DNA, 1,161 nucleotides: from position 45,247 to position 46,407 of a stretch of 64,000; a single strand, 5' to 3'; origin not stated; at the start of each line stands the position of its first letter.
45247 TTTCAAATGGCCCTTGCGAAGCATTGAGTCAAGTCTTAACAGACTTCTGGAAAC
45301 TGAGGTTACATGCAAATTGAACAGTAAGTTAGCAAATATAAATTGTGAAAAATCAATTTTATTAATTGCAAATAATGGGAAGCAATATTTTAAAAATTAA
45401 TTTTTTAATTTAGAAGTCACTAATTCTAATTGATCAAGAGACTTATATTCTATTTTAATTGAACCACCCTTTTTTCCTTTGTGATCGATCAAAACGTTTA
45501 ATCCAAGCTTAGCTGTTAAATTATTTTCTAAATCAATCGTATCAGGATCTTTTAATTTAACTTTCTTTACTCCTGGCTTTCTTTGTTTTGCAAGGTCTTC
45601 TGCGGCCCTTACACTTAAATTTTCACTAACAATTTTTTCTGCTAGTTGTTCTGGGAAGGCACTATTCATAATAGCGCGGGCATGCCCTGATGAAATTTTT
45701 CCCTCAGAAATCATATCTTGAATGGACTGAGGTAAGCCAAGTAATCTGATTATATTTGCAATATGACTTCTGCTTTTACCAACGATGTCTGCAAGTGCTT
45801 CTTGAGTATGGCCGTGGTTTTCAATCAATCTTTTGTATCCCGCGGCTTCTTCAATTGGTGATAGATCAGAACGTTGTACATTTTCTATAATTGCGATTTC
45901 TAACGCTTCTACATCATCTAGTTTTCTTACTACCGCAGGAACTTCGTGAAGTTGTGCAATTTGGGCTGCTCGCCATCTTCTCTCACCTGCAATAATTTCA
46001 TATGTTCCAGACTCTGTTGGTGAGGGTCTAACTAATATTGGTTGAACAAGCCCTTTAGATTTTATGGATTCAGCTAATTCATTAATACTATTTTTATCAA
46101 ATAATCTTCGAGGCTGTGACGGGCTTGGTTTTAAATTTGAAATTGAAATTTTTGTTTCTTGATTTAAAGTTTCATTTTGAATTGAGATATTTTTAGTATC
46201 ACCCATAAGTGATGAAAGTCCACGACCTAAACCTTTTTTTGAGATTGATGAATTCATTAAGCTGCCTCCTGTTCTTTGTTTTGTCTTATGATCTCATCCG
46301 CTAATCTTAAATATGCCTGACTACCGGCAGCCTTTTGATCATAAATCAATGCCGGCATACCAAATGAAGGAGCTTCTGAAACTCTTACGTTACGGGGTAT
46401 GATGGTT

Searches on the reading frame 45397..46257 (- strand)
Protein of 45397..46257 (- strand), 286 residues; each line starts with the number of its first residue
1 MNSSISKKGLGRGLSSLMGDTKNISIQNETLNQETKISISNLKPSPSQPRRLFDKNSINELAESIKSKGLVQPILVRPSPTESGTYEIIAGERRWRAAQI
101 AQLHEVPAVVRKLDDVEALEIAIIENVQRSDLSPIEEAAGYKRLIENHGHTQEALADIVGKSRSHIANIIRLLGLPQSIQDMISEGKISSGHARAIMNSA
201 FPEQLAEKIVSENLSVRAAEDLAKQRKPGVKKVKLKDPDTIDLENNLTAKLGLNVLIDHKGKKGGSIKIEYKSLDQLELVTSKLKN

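Call 11: search_protein_families(library=pfam, proteins=[window:45397-46257:-])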
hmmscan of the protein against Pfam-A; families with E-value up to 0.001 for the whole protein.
window:45397-46257:- (286 aa): 4 families
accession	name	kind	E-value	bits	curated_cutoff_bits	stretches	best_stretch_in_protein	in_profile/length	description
PF02195.25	ParB_N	-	2.6e-35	120.8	26.3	1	35-128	4-95/95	ParB N-terminal domain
PF17762.8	HTH_ParB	-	1.9e-33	115.1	22.6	1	131-227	2-101/102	ParB HTH domain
PF23552.2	ParB_C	-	2.4e-14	53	23.8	1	236-285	1-50/50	ParB dimerisation domain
PF01381.28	HTH_3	-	9.7e-05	22.8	23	1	142-171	2-31/55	Helix-turn-helix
